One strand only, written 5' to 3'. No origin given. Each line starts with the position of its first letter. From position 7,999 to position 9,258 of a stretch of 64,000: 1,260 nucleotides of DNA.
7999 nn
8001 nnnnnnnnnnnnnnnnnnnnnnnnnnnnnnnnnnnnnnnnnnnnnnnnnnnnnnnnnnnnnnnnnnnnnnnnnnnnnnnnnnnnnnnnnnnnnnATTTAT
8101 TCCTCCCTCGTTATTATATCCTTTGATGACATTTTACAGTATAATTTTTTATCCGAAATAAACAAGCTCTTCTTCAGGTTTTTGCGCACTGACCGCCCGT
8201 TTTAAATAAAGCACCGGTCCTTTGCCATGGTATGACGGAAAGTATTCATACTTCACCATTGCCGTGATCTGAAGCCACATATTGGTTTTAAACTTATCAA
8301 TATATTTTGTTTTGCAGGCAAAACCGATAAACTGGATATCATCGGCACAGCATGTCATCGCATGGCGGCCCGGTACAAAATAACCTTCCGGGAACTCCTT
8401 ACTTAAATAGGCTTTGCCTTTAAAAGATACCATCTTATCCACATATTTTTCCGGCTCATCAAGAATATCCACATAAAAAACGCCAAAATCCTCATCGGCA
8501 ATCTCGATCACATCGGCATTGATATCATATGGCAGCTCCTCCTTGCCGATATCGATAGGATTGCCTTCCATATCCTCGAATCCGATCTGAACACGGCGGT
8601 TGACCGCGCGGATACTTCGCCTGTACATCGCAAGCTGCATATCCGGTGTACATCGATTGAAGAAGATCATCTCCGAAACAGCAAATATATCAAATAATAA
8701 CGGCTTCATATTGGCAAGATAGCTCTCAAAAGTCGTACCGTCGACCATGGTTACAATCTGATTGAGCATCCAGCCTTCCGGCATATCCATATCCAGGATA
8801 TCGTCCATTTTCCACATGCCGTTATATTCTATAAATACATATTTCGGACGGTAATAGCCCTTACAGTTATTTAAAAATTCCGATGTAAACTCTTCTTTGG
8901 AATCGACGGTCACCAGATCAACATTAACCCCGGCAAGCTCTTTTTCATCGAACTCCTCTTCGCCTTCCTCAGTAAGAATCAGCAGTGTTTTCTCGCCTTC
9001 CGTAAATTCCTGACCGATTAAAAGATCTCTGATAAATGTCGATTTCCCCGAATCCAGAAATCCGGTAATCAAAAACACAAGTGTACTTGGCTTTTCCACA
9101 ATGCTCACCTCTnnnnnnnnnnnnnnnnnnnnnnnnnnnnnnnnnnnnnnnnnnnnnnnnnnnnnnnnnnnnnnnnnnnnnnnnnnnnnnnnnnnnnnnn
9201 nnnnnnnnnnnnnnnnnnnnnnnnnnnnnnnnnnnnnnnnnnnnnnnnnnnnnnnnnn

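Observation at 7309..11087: Chelatase-less anaerobic B12 operon ends in a four-gene putative metal-handling tail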

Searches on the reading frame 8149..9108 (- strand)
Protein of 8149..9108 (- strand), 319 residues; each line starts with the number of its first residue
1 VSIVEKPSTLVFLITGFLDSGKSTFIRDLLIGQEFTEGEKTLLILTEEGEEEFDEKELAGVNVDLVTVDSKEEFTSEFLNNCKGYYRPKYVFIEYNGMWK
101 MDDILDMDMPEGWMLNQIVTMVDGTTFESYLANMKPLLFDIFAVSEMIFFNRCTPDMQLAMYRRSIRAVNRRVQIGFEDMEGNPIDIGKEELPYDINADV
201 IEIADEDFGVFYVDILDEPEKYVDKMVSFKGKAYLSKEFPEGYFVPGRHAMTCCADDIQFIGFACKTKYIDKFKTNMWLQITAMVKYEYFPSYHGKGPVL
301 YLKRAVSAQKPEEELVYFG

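Call 5: search_protein_families(library=pfam, proteins=[window:8149-9108:-], max_evalue=0.01)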
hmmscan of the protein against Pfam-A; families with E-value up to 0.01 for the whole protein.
window:8149-9108:- (319 aa): 3 families
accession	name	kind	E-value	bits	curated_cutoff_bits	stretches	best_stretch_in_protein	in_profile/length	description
PF21537.2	DUF1980_C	-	7e-22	78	25.9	1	194-317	17-140/141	DUF1980 C-terminal domain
PF02492.25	cobW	-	1.8e-08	34.6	20.7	1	11-153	2-153/180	CobW/HypB/UreG, nucleotide-binding domain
PF06745.19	ATPase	-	0.00093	19.1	26.6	1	9-74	19-83/231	KaiC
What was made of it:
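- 8149..9099 (-): Fusion protein (316 aa). The N-terminal G3E-like NTPase domain (9090-8572) keeps Walker A and the Walker-B Glu, has lost the CxCC region, and has FNRC in place of NKxD. The C-terminal DUF1980_C domain (8529-8152) has an OB-like fold. Pfam DUF1980_C 7e-22 and cobW 1.8e-8 (call 5).
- On TIGR03943 / DUF1980 putative permease subunit - gene 9099-8149: PF21537, 78 bits against a cutoff of 25.9 (call 5).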

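Call 10: search_protein_families(library=ncbifam, proteins=[window:8149-9108:-], max_evalue=0.01)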
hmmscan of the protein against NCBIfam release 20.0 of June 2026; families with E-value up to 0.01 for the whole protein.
window:8149-9108:- (319 aa): 3 families
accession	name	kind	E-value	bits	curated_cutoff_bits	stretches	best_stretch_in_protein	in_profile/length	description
TIGR03943.1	TIGR03943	equivalog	1.2e-19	70.6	88.8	1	194-314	102-220/221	TIGR03943 family putative permease subunit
NF041053.1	CobW_rel_Se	equivalog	3.1e-08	33.5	180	1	13-149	5-150/195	CobW-related selenoprotein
TIGR02475.1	CobW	equivalog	0.00019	20.4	332.1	1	11-67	6-59/342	cobalamin biosynthesis protein CobW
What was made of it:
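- On TIGR03943 / DUF1980 putative permease subunit - gene 9099-8149: 70.6 bits against 88.8; only model positions 102-220 align (call 10).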

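Call 12: find_homologous_proteins(query=window:8149-9108:-, max_evalue=0.001)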
Query window:8149-9108:- (319 aa): 4469 proteins with E <= 0.001 among 5296 candidates; the best 120 are listed.
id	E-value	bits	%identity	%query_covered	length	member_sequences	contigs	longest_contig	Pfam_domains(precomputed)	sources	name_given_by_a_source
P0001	2.0e-212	722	100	99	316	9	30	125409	PF21537.3,PF02492.26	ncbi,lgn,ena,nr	ncbi:MAG: GTPase [Clostridiales bacterium]|nr:GTPase [Clostridiales bacterium] MDY3747718.1 GTP-bind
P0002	9.1e-178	608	83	99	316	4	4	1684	PF21537.3,PF02492.26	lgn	-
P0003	1.7e-175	601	82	99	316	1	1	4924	PF21537.3,PF02492.26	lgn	-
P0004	7.3e-169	579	79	99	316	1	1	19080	PF21537.3,PF02492.26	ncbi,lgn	-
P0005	7.8e-169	579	76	99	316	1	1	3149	PF21537.3,PF02492.26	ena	-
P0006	4.2e-162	557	73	99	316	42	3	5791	PF21537.3,PF02492.26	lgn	-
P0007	1.1e-158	546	73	97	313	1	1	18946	PF21537.3,PF02492.26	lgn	-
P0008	7.2e-158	543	70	99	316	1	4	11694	PF21537.3,PF02492.26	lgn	-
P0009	1.6e-136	473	62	97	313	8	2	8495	PF21537.3,PF02492.26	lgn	-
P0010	3.6e-133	462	62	97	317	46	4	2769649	PF21537.3,PF02492.26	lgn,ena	-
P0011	8.4e-132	457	61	97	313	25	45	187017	PF21537.3,PF02492.26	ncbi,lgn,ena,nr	ncbi:MAG TPA: GTPase [Candidatus Scybalocola faecavium]|nr:GTPase [Candidatus Scybalocola faecavium]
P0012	1.7e-131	456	61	97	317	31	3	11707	PF21537.3,PF02492.26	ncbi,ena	-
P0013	2.1e-131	456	59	97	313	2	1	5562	PF21537.3,PF02492.26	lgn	-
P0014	1.5e-130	453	61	97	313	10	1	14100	PF21537.3,PF02492.26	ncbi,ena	-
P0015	1.6e-130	453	61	97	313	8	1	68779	PF21537.3,PF02492.26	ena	-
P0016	2.7e-130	452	60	97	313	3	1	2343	PF21537.3,PF02492.26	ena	-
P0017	3.5e-130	452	61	97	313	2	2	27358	PF21537.3,PF02492.26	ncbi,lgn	-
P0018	5.0e-128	445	61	97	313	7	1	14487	PF21537.3,PF02492.26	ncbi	-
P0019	6.7e-128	444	58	97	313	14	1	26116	PF21537.3,PF02492.26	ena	-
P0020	5.8e-126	438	57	97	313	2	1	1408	PF21537.3,PF02492.26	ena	-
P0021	1.9e-125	436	62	97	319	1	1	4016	PF21537.3,PF02492.26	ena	-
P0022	2.1e-124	433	57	97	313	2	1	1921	PF21537.3,PF02492.26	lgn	-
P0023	1.0e-121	424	59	97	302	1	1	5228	PF21537.3,PF02492.26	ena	-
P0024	1.8e-120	420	57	97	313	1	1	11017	PF21537.3,PF02492.26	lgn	-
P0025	1.8e-119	417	56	97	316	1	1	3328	PF21537.3,PF02492.26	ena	-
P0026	1.1e-114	401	53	97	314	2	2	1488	PF21537.3,PF02492.26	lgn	-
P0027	5.6e-106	372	51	99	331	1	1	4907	PF21537.3,PF02492.26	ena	-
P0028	7.6e-106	372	43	82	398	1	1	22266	PF21537.3,PF02492.26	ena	-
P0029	1.7e-104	367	51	97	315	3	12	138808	PF21537.3,PF02492.26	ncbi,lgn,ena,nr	ncbi:MAG: GTP-binding protein [Lachnospiraceae bacterium]|nr:GTP-binding protein [Lachnospiraceae ba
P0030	1.6e-103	364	50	97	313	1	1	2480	PF21537.3,PF02492.26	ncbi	-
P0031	2.0e-103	364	52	96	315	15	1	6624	PF21537.3,PF02492.26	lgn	-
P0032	8.6e-103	362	49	97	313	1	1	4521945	PF21537.3,PF02492.26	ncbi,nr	ncbi:putative GTPase [Lachnospiraceae bacterium KM106-2]|nr:putative GTPase [Lachnospiraceae bacteri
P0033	2.0e-102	361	52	96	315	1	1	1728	PF21537.3,PF02492.26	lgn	-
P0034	5.1e-102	359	51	96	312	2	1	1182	PF21537.3,PF02492.26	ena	-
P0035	2.4e-101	357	49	97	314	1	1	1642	PF21537.3,PF02492.26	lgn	-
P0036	6.5e-101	356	51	96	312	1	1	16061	PF21537.3,PF02492.26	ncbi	-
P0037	7.2e-101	356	51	97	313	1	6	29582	PF21537.3,PF02492.26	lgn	-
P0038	7.8e-101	355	49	97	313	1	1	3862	PF21537.3,PF02492.26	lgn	-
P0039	1.0e-100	355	50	97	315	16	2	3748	PF21537.3,PF02492.26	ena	-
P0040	1.5e-100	355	50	97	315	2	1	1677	PF21537.3,PF02492.26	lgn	-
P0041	2.8e-100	354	48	97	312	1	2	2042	PF21537.3,PF02492.26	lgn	-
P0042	7.1e-100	352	51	97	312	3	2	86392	PF21537.3,PF02492.26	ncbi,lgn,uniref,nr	ncbi:putative repeat protein (TIGR03943 family) [Lachnotalea glycerini]|uniref:GTPase n=1 Tax=Lachno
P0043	7.4e-100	352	49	97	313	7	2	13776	PF21537.3,PF02492.26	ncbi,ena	-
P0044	8.6e-100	352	48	97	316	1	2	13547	PF21537.3,PF02492.26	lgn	-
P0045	8.7e-100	352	50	97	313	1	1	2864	PF21537.3,PF02492.26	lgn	-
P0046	8.7e-100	352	51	97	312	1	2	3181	PF21537.3,PF02492.26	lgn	-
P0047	1.0e-99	352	51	96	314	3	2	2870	PF21537.3,PF02492.26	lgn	-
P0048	1.3e-99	351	50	96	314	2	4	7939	PF21537.3,PF02492.26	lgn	-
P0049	1.7e-99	351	50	97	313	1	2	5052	PF21537.3,PF02492.26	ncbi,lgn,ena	-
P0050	1.8e-99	351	51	96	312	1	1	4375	PF21537.3,PF02492.26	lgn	-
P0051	1.8e-99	351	50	97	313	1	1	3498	PF21537.3,PF02492.26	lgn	-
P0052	2.4e-99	351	51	96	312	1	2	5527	PF21537.3,PF02492.26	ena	-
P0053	3.2e-99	350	50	97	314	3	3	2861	PF21537.3,PF02492.26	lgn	-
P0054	3.3e-99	350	49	97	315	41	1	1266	PF21537.3,PF02492.26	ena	-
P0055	3.3e-99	350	49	98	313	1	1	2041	PF21537.3,PF02492.26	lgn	-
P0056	4.1e-99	350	49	97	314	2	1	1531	PF21537.3,PF02492.26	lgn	-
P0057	1.1e-98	348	50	97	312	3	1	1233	PF21537.3,PF02492.26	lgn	-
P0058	1.2e-98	348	50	97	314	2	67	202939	PF21537.3,PF02492.26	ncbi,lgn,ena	-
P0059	1.5e-98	348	50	97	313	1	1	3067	PF21537.3,PF02492.26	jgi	-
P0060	1.6e-98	348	47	99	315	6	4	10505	PF21537.3,PF02492.26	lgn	-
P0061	2.4e-98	347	50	97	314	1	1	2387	PF21537.3,PF02492.26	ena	-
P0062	2.9e-98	347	49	99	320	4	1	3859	PF21537.3,PF02492.26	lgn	-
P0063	3.7e-98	347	49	97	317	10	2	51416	PF21537.3,PF02492.26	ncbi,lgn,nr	ncbi:MAG: GTP-binding protein [Clostridiales bacterium]|nr:GTP-binding protein [Clostridiales bacter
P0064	4.1e-98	347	50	97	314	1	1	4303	PF21537.3,PF02492.26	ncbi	-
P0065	4.4e-98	346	50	97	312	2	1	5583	PF21537.3,PF02492.26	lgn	-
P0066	4.5e-98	346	48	97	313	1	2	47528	PF21537.3,PF02492.26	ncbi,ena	-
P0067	7.8e-98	346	49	97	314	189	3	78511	PF21537.3,PF02492.26,PF06745.20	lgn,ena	-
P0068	7.8e-98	346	50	96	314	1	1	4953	PF21537.3,PF02492.26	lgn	-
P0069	8.1e-98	346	50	97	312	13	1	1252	PF21537.3,PF02492.26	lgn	-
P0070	8.2e-98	346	48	97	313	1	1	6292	PF21537.3,PF02492.26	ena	-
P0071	1.0e-97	345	50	97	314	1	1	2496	PF21537.3,PF02492.26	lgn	-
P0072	1.0e-97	345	50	97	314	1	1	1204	PF21537.3,PF02492.26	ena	-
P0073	1.3e-97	345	47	97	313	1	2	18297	PF21537.3,PF02492.26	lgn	-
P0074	1.5e-97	345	49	97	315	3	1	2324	PF21537.3,PF02492.26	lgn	-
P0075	3.3e-97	344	49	97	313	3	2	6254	PF21537.3,PF02492.26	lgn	-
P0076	3.5e-97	343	48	97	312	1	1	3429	PF21537.3,PF02492.26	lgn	-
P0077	4.7e-97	343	48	97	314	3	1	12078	PF21537.3,PF02492.26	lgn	-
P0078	4.9e-97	343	48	97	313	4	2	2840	PF21537.3,PF02492.26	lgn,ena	-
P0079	5.0e-97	343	49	97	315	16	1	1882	PF21537.3,PF02492.26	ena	-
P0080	5.8e-97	343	50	97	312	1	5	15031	PF21537.3,PF02492.26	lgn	-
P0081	5.9e-97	343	51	97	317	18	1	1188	PF21537.3,PF02492.26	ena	-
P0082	6.1e-97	343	49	96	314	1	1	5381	PF21537.3,PF02492.26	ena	-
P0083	6.3e-97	343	50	99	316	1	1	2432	PF21537.3,PF02492.26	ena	-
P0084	6.6e-97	343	49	97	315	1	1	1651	PF21537.3,PF02492.26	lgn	-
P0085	7.7e-97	342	47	97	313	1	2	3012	PF21537.3,PF02492.26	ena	-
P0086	9.0e-97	342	49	97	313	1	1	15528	PF21537.3,PF02492.26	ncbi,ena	-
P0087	1.0e-96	342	48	97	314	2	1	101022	PF21537.3,PF02492.26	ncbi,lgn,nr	ncbi:MAG: GTP-binding protein [bacterium]|nr:GTP-binding protein [bacterium]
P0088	1.0e-96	342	49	97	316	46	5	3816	PF21537.3,PF02492.26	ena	-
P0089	1.2e-96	342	48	97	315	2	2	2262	PF21537.3,PF02492.26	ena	-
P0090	1.3e-96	342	49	97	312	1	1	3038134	PF21537.3,PF02492.26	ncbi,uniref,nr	ncbi:TIGR03943 family putative permease subunit [Konateibacter massiliensis]|uniref:TIGR03943 family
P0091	1.3e-96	342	49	98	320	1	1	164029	PF21537.3,PF02492.26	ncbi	-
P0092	1.4e-96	341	48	97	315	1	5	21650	PF21537.3,PF02492.26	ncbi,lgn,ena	-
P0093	1.7e-96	341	50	97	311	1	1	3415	PF21537.3,PF02492.26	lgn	-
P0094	1.9e-96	341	50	97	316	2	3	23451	PF21537.3,PF02492.26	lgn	-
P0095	2.7e-96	341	49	97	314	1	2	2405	PF21537.3,PF02492.26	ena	-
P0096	2.7e-96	341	48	97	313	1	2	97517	PF21537.3,PF02492.26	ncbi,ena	-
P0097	3.2e-96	340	49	97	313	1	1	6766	PF21537.3,PF02492.26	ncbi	-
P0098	3.4e-96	340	50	97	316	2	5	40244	PF21537.3,PF02492.26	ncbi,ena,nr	ncbi:MAG: GTPase [Clostridium sp.]|nr:GTPase [Clostridium sp.]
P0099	3.7e-96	340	49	97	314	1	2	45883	PF21537.3,PF02492.26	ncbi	-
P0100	4.1e-96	340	50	97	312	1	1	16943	PF21537.3,PF02492.26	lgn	-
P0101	4.5e-96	340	49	97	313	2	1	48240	PF21537.3,PF02492.26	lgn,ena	-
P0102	4.6e-96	340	49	99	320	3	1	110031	PF21537.3,PF02492.26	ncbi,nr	ncbi:MAG: GTPase [Lachnospiraceae bacterium]|nr:GTPase [Lachnospiraceae bacterium]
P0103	5.2e-96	340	47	97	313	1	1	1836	PF21537.3,PF02492.26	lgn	-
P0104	6.9e-96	339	49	97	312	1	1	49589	PF21537.3,PF02492.26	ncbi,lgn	ncbi:MAG: GTP-binding protein [Lachnotalea sp.]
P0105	7.8e-96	339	50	97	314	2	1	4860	PF21537.3,PF02492.26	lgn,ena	-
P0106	8.1e-96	339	49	98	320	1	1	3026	PF21537.3,PF02492.26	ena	-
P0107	8.5e-96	339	50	97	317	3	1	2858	PF21537.3,PF02492.26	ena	-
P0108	9.0e-96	339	47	97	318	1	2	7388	PF21537.3,PF02492.26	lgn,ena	-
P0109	9.0e-96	339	48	98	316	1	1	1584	PF21537.3,PF02492.26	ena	-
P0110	1.1e-95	339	49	97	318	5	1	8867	PF21537.3,PF02492.26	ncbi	-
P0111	1.2e-95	338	49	97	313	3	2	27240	PF21537.3,PF02492.26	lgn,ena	-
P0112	1.3e-95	338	51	97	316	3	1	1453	PF21537.3,PF02492.26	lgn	-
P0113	1.4e-95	338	49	97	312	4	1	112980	PF21537.3,PF02492.26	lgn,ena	-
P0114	1.4e-95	338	47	97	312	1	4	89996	PF21537.3,PF02492.26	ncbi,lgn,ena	-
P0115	1.4e-95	338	49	97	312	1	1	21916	PF21537.3,PF02492.26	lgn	-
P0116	1.7e-95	338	48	97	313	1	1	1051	PF21537.3,PF02492.26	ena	-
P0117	1.8e-95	338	48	97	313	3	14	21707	PF21537.3,PF02492.26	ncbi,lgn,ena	-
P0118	2.3e-95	337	46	97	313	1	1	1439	PF21537.3,PF02492.26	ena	-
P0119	2.6e-95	337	48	98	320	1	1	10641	PF21537.3,PF02492.26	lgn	-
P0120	2.8e-95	337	49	97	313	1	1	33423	PF21537.3,PF02492.26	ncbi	-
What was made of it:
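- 8149..9099 (-): 4469 database clusters (call 12).
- Checked: G3E/DUF1980_C fusion 9099-8149 (GTG start; 316 aa, as in the database representative, call 12)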

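Call 13: find_encoding_contigs(protein=P0001, flank=10000, max_places=4)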
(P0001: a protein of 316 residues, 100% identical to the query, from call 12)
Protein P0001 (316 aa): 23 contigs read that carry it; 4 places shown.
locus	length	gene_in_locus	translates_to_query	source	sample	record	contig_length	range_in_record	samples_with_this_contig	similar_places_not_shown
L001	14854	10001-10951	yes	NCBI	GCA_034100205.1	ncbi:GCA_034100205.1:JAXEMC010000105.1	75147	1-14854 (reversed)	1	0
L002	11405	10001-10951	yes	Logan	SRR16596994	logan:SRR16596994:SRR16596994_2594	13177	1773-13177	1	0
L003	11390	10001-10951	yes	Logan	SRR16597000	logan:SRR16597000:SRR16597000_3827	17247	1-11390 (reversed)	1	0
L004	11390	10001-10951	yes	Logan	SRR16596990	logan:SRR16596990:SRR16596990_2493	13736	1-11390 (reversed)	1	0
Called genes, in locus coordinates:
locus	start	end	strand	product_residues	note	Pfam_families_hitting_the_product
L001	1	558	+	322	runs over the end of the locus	PF03186:CobD_Cbib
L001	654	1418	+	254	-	PF01891:CbiM, PF12822:ECF_trnsprt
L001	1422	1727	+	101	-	PF02553:CbiN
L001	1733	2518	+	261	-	PF02361:CbiQ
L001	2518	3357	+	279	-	PF02463:SMC_N, PF00005:ABC_tran, PF13304:AAA_21 (weak)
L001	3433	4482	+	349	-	PF00155:Aminotran_1_2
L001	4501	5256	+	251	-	PF03372:Exo_endo_phos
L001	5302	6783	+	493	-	PF01656:CbiA, PF13500:AAA_26, PF07685:GATase_3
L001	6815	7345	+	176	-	PF02572:CobA_CobO_BtuR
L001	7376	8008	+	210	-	PF02570:CbiC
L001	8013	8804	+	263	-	PF01966:HD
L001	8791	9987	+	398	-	PF02492:cobW, PF07683:CobW_C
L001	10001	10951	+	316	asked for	PF02492:cobW, PF21537:DUF1980_C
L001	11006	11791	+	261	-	PF13240:Zn_Ribbon_1 (weak)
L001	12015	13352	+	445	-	PF04326:SLFN_AlbA_2, PF13749:HATPase_c_4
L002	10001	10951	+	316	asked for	PF02492:cobW, PF21537:DUF1980_C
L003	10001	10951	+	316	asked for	PF02492:cobW, PF21537:DUF1980_C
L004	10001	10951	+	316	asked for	PF02492:cobW, PF21537:DUF1980_C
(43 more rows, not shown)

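Call 14: find_encoding_contigs(protein=P0032, flank=10000, max_places=2)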
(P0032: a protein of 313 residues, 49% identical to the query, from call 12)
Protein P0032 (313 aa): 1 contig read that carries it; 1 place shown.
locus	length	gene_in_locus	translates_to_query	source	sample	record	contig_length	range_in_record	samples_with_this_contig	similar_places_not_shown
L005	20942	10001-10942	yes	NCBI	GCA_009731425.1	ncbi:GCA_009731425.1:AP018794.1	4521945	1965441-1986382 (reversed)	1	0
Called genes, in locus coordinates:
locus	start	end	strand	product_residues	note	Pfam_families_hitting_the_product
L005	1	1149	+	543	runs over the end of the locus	PF05524:PEP-utilisers_N, PF00391:PEP-utilizers, PF02896:PEP-utilizers_C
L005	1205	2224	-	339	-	PF00535:Glycos_transf_2, PF10111:Glyco_tranf_2_2, PF13641:Glyco_tranf_2_3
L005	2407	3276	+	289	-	PF02810:SEC-C, PF00557:Peptidase_M24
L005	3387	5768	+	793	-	PF25833:Fn3_SaeA_3rd (faint), PF00041:fn3 (weak)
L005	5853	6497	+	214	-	PF04542:Sigma70_r2, PF01371:Trp_repressor (weak), PF04545:Sigma70_r4, PF01381:HTH_3 (weak)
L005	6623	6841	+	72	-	-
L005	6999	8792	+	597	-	PF01321:Creatinase_N, PF16189:Creatinase_N_2, PF00557:Peptidase_M24, PF16188:Peptidase_M24_C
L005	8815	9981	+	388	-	PF02492:cobW, PF07683:CobW_C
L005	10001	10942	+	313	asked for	PF02492:cobW, PF21537:DUF1980_C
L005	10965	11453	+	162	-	-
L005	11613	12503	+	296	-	PF00175:NAD_binding_1 (weak), PF10418:DHODB_Fe-S_bind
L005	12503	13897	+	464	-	PF14691:Fer4_20, PF02826:2-Hacid_dh_C (faint), PF07992:Pyr_redox_2 (weak), PF00070:Pyr_redox (weak), PF07992:Pyr_redox_2, PF13450:NAD_binding_8, PF13738:Pyr_redox_3 (weak), PF00070:Pyr_redox, +3 more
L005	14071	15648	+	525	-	PF00990:GGDEF, PF00563:EAL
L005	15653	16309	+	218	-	-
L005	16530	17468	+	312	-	PF18941:DUF5688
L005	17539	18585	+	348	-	PF00389:2-Hacid_dh, PF02826:2-Hacid_dh_C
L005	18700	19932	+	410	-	PF00817:IMS, PF11798:IMS_HHH, PF21999:IMS_HHH_1 (weak), PF11799:IMS_C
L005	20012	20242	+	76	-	-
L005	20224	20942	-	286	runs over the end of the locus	PF02311:AraC_binding, PF07883:Cupin_2 (weak), PF00165:HTH_AraC (weak), PF12833:HTH_18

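Call 16: find_related_loci(query=A1, collection=genome_contigs, flank=10000)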
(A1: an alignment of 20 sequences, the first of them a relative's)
Query A1 (316 aa) in genome_contigs; peptide patterns used: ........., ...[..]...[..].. (x = any residue, [..] = any of these).
600 stretches matched a pattern (row limit reached: there are more); 586 encode a relative of the query (tblastn E <= 1e-3); the best 80 are kept; 80 distinct loci.
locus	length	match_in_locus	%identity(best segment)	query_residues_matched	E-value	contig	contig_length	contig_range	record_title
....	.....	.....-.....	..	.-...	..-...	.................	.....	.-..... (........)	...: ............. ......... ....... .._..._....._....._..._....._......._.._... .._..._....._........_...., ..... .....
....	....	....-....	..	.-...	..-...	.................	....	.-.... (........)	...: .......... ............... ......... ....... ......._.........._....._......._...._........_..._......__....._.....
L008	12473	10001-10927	51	8-316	7e-104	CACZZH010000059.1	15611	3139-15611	MAG: uncultured Lachnospiraceae bacterium isolate RUG13087 genome assembly, contig: RUG13087_asm_59, whole genome shotgu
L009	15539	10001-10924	47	8-315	7e-99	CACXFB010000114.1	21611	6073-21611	MAG: uncultured Lachnospiraceae bacterium isolate RUG11200 genome assembly, contig: RUG11200_asm_114, whole genome shotg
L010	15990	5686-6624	49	1-316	4e-98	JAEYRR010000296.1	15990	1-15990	MAG: Bacillota bacterium isolate OH_CBB_67 k127_569238, whole genome shotgun sequence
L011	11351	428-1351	48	8-316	4e-98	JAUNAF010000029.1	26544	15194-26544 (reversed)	MAG: Eubacteriales bacterium isolate S19M_St_18 NODE_398_length_26544_cov_12.876402, whole genome shotgun sequence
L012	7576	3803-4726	50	8-315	1e-97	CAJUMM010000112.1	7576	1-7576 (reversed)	MAG TPA_asm: uncultured Lachnospiraceae bacterium isolate MGBC154005 genome assembly, contig: MGBC154005.112, whole geno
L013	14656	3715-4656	50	1-316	2e-97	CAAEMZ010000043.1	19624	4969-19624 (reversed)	MAG TPA_asm: Lachnospiraceae bacterium, isolate HGM11897, WGS project CAAEMZ010000000 data, contig: ERS537286_43_k99_942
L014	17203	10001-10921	50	8-314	1e-97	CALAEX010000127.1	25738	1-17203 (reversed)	MAG TPA_asm: uncultured Lachnospiraceae bacterium isolate SRR6425826_bin.44_CONCOCT_v1.1_MAG genome assembly, contig: ER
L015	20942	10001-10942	50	1-315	1e-97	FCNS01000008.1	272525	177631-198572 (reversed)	Clostridiales bacterium CHKCI001 isolate CHKC1 genome assembly, contig: {contig8}, whole genome shotgun sequence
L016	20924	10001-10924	49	8-315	4e-97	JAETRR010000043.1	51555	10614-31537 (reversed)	MAG: Lachnoclostridium sp. isolate S30_Bin3 scaffold_1213, whole genome shotgun sequence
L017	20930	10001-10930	49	8-316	7e-97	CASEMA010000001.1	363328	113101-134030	uncultured Eubacteriales bacterium isolate O38_L1_321321_idba_bin.76 genome assembly, contig: O38_L1_321321_idba_bin.76.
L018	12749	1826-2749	49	8-315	1e-96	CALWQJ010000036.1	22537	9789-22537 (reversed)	MAG: uncultured Merdimonas sp. isolate BRZ_NT__bin62 genome assembly, contig: BRZ_NT__NODE_2898_length_22537_cov_6.62154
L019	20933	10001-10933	46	1-314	2e-96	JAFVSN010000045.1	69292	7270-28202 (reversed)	MAG: Lachnospiraceae bacterium isolate RGIG5355 Sheep_Colon-3__c898969, whole genome shotgun sequence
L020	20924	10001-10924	47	8-315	1e-95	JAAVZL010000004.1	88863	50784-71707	MAG: Lachnospiraceae bacterium isolate ABMPRH_275_0 k141_130140, whole genome shotgun sequence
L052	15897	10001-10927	45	8-316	2e-89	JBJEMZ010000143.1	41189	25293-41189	MAG: Wujia sp. isolate SARD12_bin.041 NODE_352_length_41189_cov_6.606749, whole genome shotgun sequence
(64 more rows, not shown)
